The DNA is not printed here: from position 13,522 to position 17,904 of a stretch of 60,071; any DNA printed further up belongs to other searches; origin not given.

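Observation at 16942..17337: Second, Hedgehog-style Hint domain placed right after the pilin-like N-terminal domain of the 1360-aa protein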

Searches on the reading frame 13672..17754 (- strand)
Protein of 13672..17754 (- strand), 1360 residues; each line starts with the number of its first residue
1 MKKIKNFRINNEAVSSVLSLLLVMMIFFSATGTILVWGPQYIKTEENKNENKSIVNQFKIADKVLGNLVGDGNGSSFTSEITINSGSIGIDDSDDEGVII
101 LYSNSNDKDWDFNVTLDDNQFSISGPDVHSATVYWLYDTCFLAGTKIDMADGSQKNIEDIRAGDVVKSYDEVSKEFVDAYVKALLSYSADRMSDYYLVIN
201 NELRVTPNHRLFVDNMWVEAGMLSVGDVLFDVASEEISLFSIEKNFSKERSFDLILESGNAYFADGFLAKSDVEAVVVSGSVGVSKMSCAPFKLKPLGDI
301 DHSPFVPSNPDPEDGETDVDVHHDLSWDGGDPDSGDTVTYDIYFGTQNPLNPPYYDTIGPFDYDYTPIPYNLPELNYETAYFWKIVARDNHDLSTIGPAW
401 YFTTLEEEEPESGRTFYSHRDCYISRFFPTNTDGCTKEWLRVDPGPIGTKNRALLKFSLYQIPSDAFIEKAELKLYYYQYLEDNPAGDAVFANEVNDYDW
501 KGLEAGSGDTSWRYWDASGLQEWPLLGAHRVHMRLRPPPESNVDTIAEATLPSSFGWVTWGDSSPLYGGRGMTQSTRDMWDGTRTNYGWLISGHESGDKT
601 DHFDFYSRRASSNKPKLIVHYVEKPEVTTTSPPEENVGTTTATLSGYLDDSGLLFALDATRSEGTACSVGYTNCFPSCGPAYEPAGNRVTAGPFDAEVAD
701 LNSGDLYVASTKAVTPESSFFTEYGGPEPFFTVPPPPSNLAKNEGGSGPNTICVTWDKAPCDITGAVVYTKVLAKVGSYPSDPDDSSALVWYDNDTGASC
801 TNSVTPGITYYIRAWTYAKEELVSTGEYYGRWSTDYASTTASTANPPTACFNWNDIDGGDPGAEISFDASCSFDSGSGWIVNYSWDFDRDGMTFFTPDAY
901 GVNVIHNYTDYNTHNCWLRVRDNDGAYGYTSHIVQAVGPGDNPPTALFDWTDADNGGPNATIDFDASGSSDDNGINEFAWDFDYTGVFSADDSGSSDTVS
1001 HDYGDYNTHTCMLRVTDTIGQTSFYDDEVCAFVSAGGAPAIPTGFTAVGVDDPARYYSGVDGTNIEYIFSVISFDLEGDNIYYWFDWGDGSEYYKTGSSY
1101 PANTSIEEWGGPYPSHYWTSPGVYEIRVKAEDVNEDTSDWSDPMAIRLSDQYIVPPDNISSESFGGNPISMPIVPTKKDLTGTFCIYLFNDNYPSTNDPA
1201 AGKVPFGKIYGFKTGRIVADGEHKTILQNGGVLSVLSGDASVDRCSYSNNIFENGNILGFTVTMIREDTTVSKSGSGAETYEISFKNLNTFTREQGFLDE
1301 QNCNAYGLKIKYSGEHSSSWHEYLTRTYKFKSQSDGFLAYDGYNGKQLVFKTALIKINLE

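Call 5: search_protein_families(library=pfam, proteins=[window:13672-17754:-], max_evalue=0.01)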
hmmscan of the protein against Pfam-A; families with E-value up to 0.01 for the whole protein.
window:13672-17754:- (1360 aa): 10 families
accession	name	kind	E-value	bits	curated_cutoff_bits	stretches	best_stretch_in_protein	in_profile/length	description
PF18911.6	PKD_4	-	7.3e-12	45.6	27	2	859-932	14-80/85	PKD domain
PF00801.26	PKD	-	2.6e-10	40.6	23.5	2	1067-1138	17-73/80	PKD domain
PF07591.16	PT-HINT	-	6.5e-07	30.1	27.7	1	150-269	5-127/137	Pretoxin HINT domain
PF01079.26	Hint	-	6.7e-06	26.3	29.7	1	136-216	9-91/213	Hint module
PF14623.11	Vint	-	1.7e-05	25.1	27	1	140-218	2-71/166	Hint-domain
PF24517.2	CBM96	-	3.7e-05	24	26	0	415-501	4-86/164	Carbohydrate-binding module family 96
PF05203.21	Hom_end_hint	-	0.00012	22.6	32.1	1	140-177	1-38/228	Hom_end-associated Hint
PF13403.11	Hint_2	-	0.00014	22.7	28.4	1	139-225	1-108/147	Hint domain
PF14890.11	Intein_splicing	-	0.00039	20.7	35.8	1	149-250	3-113/155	Intein splicing domain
PF25788.1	Ig_Rha78A_N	-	0.0024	18.6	27.4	0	367-400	63-98/105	Rha78A-like, N-terminal immunoglobulin domain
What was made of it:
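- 16942..17337 (-): Hint domain, residues 140-271. PT-HINT above its cut-off (call 5).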

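Call 6: search_protein_families(library=ncbifam, proteins=[window:13672-17754:-], max_evalue=0.01)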
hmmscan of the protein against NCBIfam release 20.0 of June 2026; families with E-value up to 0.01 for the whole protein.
window:13672-17754:- (1360 aa): 1 family
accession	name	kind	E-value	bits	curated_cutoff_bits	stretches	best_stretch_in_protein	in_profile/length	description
NF033679.1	DNRLRE_dom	domain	2.2e-12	47.3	34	1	421-619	2-163/164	DNRLRE domain-containing protein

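Call 13: find_homologous_proteins(query=window:13672-17754:-, max_evalue=0.00001)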
Query window:13672-17754:- (1360 aa): 212 proteins with E <= 0.00001 among 8000 candidates; the best 120 are listed.
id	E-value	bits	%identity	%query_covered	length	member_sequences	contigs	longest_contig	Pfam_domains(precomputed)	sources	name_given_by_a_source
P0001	0.0e+0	3202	100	100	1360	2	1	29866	PF07591.16,PF00801.27,PF14623.12,PF01079.26,PF18911.7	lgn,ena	-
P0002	0.0e+0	2256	71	78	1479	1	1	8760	PF07591.16,PF22352.3,PF00801.27,PF24517.3,PF14623.12,PF01079.26,PF18911.7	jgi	-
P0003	0.0e+0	1088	46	70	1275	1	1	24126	PF07591.16,PF00801.27,PF05203.22,PF01079.26,PF18911.7,PF14890.12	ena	-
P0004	0.0e+0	1083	44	70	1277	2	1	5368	PF07591.16,PF00801.27,PF24517.3,PF01079.26,PF18911.7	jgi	-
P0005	0.0e+0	1065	44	70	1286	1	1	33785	PF07591.16,PF00801.27,PF01079.26,PF18911.7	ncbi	-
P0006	3.1e-213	729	37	70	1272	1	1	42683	PF07591.16,PF00801.27,PF18911.7,PF14890.12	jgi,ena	-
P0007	2.4e-196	673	61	23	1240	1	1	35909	PF07591.16,PF00801.27,PF24517.3,PF01079.26,PF14890.12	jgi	-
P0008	1.3e-186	641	51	8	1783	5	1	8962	PF17957.8,PF25788.3,PF10102.15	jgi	jgi:hypothetical protein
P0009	2.4e-179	617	51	8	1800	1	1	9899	PF17957.8,PF25788.3,PF10102.15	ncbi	-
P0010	1.5e-175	604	48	8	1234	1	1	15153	PF13205.13,PF25788.3,PF00041.28,PF16249.13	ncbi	ncbi:hypothetical protein ACFL4T_07120 [candidate division KSB1 bacterium]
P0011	3.6e-174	600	50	8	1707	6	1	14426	PF17957.8,PF25788.3,PF10102.15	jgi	jgi:hypothetical protein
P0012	4.4e-173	596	44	8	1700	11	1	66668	PF17957.8,PF25788.3,PF10102.15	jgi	-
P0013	7.4e-170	585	48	8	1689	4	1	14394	PF17957.8,PF25788.3,PF10102.15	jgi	jgi:hypothetical protein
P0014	1.2e-168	581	50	8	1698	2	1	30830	PF17957.8,PF25788.3,PF10102.15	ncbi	-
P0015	2.0e-168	581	50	8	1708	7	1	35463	PF17957.8,PF25788.3,PF10102.15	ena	-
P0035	5.8e-114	400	44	11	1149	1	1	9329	PF07591.16,PF25788.3,PF01079.26,PF18911.7,PF14890.12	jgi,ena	-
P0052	1.6e-80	289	36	30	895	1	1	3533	PF07591.16,PF14623.12,PF05203.22,PF01079.26,PF14890.12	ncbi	-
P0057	1.9e-77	279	41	19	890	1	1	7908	PF07591.16,PF27237.1,PF01079.26,PF23960.3,PF14890.12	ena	-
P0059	4.7e-74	268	40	19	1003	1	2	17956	PF07591.16,PF27237.1,PF14623.12,PF05203.22,PF01079.26,PF14890.12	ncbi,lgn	-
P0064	7.0e-70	254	36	20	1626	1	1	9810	PF07591.16,PF17963.8,PF17892.8,PF17803.8,PF05203.22,PF01079.26,PF23960.3,PF14890.12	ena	-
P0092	5.9e-53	198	37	19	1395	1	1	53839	PF07591.16,PF01079.26,PF14890.12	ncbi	-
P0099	1.2e-50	190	38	19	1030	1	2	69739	PF07591.16,PF05203.22,PF01079.26,PF23960.3,PF14890.12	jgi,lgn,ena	-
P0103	1.3e-49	187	38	20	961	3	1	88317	PF07591.16,PF14623.12,PF05203.22,PF23960.3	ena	-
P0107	2.5e-48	183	33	20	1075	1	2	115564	PF07591.16,PF01079.26,PF14890.12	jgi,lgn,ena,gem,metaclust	metaclust:\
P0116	2.8e-46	176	36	19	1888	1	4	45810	PF07591.16,PF14623.12,PF10102.15,PF23960.3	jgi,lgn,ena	jgi:hypothetical protein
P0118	3.4e-44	169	35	19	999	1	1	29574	PF07591.16,PF14623.12,PF05203.22,PF01079.26,PF14890.12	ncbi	ncbi:MAG: Hint domain-containing protein [Candidatus Thermoplasmatota archaeon]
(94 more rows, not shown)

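Call 15: search_protein_families(library=pfam, proteins=[P0099, P0057, P0103, P0064, P0116, P0035], max_evalue=0.001)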
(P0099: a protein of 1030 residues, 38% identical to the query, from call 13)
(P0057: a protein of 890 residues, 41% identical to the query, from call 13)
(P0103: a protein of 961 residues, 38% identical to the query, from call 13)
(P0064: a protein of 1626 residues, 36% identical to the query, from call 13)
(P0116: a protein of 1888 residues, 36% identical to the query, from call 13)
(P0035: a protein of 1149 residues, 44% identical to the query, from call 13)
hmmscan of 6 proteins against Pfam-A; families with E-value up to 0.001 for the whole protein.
P0099 (1030 aa): 6 families
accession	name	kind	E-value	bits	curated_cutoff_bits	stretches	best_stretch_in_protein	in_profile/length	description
PF07591.16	PT-HINT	-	2.5e-17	63.8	27.7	1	125-251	6-137/137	Pretoxin HINT domain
PF14890.11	Intein_splicing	-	1.2e-11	45.1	35.8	1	120-205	1-95/155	Intein splicing domain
PF23960.2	DUF7289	-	7e-08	32.7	27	1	7-88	2-82/238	Family of unknown function (DUF7289)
PF01079.26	Hint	-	3.3e-06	27.3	29.7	1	111-224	11-137/213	Hint module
PF05203.21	Hom_end_hint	-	1.8e-05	25.3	32.1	1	113-150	1-38/228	Hom_end-associated Hint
PF10342.15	Kre9_KNH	-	0.0002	22.4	24.6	1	704-791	1-94/94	Kre9/KNH-like N-terminal Ig-like domain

P0057 (890 aa): 7 families
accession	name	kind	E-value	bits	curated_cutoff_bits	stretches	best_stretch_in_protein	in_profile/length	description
PF07591.16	PT-HINT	-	3.3e-13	50.5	27.7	1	157-281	7-137/137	Pretoxin HINT domain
PF14890.11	Intein_splicing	-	1.7e-08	34.9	35.8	1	152-239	2-98/155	Intein splicing domain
PF01079.26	Hint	-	5e-08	33.2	29.7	1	141-220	10-91/213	Hint module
PF23960.2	DUF7289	-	1.8e-05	24.8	27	0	9-88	2-80/238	Family of unknown function (DUF7289)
PF14623.11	Vint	-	2.5e-05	24.6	27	1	144-227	2-76/166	Hint-domain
PF18911.6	PKD_4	-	0.00055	20.4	27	0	607-665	23-72/85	PKD domain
PF00801.26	PKD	-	0.0006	20.2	23.5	1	601-670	16-74/80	PKD domain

P0103 (961 aa): 5 families
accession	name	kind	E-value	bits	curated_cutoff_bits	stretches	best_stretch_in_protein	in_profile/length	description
PF07591.16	PT-HINT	-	7.5e-15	55.8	27.7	1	154-282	4-136/137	Pretoxin HINT domain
PF23960.2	DUF7289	-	1.4e-07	31.7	27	0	12-91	2-79/238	Family of unknown function (DUF7289)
PF05203.21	Hom_end_hint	-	3.4e-07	30.9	32.1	1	145-178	1-34/228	Hom_end-associated Hint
PF14623.11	Vint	-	2.2e-06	28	27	1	145-232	2-80/166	Hint-domain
PF01079.26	Hint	-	9.1e-05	22.6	29.7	1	142-217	10-87/213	Hint module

P0064 (1626 aa): 10 families
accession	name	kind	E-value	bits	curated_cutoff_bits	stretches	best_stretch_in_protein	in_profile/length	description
PF17963.7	Big_9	-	1.7e-24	87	23.6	2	1115-1205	1-89/89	Bacterial Ig domain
PF17892.7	Cadherin_5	-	2.6e-17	62.9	26.5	2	907-1000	2-98/98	Cadherin-like domain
PF07591.16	PT-HINT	-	2.6e-12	47.6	27.7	1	163-291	3-136/137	Pretoxin HINT domain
PF17803.7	Cadherin_4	-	8.7e-11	42.6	25.1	2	1114-1170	10-66/71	Bacterial cadherin-like domain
PF14890.11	Intein_splicing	-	4.9e-10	39.9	35.8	1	163-262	2-109/155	Intein splicing domain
PF05203.21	Hom_end_hint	-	5e-07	30.4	32.1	1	155-185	1-31/228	Hom_end-associated Hint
PF23960.2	DUF7289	-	1.1e-06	28.8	27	1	22-84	2-64/238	Family of unknown function (DUF7289)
PF01079.26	Hint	-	2e-06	28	29.7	1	153-231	11-91/213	Hint module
PF14623.11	Vint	-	0.00051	20.3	27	0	155-243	2-81/166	Hint-domain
PF25788.1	Ig_Rha78A_N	-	0.00066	20.3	27.4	0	479-565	3-93/105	Rha78A-like, N-terminal immunoglobulin domain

P0116 (1888 aa): 7 families
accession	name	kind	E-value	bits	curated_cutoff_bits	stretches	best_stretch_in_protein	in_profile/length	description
PF07591.16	PT-HINT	-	1.7e-12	48.2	27.7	1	154-276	6-136/137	Pretoxin HINT domain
PF23960.2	DUF7289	-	3e-10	40.5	27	1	6-108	2-102/238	Family of unknown function (DUF7289)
PF10102.14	DUF2341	-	7.7e-10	39.5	23.4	1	514-593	1-82/84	Domain of unknown function (DUF2341)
PF14623.11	Vint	-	3.5e-06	27.3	27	1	141-221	1-72/166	Hint-domain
PF01079.26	Hint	-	6.5e-05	23.1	29.7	1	139-215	10-88/213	Hint module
PF13088.12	BNR_2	-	0.00027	20.8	31.4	1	921-1086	115-277/277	BNR repeat-like domain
PF13403.11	Hint_2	-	0.00046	21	28.4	0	141-186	1-45/147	Hint domain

P0035 (1149 aa): 7 families
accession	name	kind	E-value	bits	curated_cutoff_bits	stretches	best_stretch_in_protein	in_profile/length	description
PF25788.1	Ig_Rha78A_N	-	6.4e-16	58.9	27.4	0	646-721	19-102/105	Rha78A-like, N-terminal immunoglobulin domain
PF07591.16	PT-HINT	-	2.4e-12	47.7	27.7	1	137-261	5-136/137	Pretoxin HINT domain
PF18911.6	PKD_4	-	2.3e-08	34.4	27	1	303-353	33-72/85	PKD domain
PF01079.26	Hint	-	6.4e-06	26.3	29.7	1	125-201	11-89/213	Hint module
PF14890.11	Intein_splicing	-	1.2e-05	25.6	35.8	1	134-237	1-114/155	Intein splicing domain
PF05203.21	Hom_end_hint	-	3.3e-05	24.4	32.1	1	127-154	1-28/228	Hom_end-associated Hint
PF14623.11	Vint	-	0.00011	22.5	27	1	127-211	2-77/166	Hint-domain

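Call 19: list_cluster_members(proteins=[P0001, P0005, P0052, P0059, P0092, P0118, P0107, P0099, P0116, P0003])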
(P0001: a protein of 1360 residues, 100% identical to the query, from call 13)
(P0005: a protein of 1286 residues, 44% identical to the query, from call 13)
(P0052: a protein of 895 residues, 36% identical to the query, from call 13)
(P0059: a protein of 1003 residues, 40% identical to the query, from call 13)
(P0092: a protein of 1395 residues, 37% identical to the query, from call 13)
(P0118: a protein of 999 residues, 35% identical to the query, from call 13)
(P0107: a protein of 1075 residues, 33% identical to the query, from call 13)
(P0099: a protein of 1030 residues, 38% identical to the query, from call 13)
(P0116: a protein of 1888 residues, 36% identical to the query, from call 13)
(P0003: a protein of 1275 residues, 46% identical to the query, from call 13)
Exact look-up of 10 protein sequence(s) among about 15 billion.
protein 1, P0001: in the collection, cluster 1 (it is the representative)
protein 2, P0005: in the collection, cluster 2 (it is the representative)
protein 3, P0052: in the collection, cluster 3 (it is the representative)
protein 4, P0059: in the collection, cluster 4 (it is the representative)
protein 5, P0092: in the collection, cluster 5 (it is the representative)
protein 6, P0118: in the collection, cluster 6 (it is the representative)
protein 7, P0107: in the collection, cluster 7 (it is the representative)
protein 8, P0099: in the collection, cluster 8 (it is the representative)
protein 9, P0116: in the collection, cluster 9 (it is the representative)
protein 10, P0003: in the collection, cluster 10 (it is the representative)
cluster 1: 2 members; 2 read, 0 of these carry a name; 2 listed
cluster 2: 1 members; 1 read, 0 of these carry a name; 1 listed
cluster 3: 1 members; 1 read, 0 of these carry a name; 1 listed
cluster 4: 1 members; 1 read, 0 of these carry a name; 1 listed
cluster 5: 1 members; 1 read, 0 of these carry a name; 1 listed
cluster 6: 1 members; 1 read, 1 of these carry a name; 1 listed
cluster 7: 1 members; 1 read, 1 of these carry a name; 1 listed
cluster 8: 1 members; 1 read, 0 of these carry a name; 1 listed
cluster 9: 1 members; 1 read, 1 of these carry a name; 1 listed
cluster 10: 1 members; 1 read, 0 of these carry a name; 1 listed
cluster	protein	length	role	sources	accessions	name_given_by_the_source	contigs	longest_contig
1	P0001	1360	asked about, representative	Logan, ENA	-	-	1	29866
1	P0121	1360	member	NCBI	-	-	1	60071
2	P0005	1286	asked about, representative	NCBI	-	-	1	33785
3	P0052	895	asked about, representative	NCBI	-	-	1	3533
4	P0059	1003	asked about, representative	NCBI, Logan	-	-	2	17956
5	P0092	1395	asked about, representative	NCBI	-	-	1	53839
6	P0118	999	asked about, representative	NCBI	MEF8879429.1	MAG: Hint domain-containing protein [Candidatus Thermoplasmatota archaeon]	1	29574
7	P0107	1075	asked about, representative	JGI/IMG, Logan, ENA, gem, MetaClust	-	\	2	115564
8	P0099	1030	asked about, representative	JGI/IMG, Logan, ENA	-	-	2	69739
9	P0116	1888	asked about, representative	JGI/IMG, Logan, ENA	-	hypothetical protein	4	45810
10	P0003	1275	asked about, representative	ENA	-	-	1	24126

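Call 54: predict_structure(alignment_id=A2)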
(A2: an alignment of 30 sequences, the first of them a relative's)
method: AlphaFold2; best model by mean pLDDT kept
length: 890 residues; sequences in the alignment: 30
mean_pLDDT: 69.1   pTM: 0.54
mean pLDDT of the five models: 69.1, 68.3, 67.9, 67.0, 66.8
residues with pLDDT >= 90: 161; 70-90: 391; 50-70: 102; < 50: 236
segments of 3 or more residues with pLDDT < 50: 1-11, 281-457, 510-525, 567-573, 578-593, 669-671
pLDDT, mean of each block of 10 residues (from residue 1): 42 68 79 77 83 85 62 82 85 93 90 86 74 89 77 96 94 83 86 66 91 77 80 82 89 82 87 88 33 25 28 26 24 32 45 43 35 38 31 32 30 37 37 34 35 46 84 87 82 75 63 40 51 69 82 84 64 46 31 64 77 61 88 83 83 77 60 65 69 74 88 91 74 83 94 84 92 85 77 89 76 83 72 93 92 89 82 86 81
secondary structure, 60 per line:
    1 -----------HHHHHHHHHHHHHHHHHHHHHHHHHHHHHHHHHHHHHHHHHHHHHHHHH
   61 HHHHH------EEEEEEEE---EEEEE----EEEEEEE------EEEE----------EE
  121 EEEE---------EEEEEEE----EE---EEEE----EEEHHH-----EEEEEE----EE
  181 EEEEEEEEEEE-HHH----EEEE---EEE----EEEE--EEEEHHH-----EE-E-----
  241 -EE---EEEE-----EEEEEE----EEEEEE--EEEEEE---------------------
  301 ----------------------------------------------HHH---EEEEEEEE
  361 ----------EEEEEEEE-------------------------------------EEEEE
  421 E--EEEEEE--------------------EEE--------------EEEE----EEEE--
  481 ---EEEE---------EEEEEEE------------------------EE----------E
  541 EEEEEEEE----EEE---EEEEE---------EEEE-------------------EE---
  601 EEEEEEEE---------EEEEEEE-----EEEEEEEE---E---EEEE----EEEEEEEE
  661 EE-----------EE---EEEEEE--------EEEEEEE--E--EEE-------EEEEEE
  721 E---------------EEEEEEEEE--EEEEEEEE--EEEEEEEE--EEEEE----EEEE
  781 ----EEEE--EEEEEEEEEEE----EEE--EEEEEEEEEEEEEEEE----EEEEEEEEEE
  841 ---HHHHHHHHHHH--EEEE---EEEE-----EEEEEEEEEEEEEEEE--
elements in order (helices of 4 or more, strands of 3 or more residues): H12-65 E72-79 E83-87 E92-98 E105-108 E119-124 E134-140 E150-153 E158-160 E169-174 E179-191 E200-203 E207-209 E214-217 E220-223 E247-250 E256-261 E266-271 E274-279 E353-360 E371-378 E416-421 E424-429 E450-452 E467-470 E475-478 E484-487 E497-503 E540-548 E553-555 E559-563 E573-576 E601-608 E618-624 E630-637 E645-648 E653-662 E679-684 E693-699 E705-707 E715-721 E737-745 E748-755 E758-765 E768-772 E777-780 E785-788 E791-801 E806-808 E811-826 E831-840 H844-854 E857-860 E864-867 E873-888
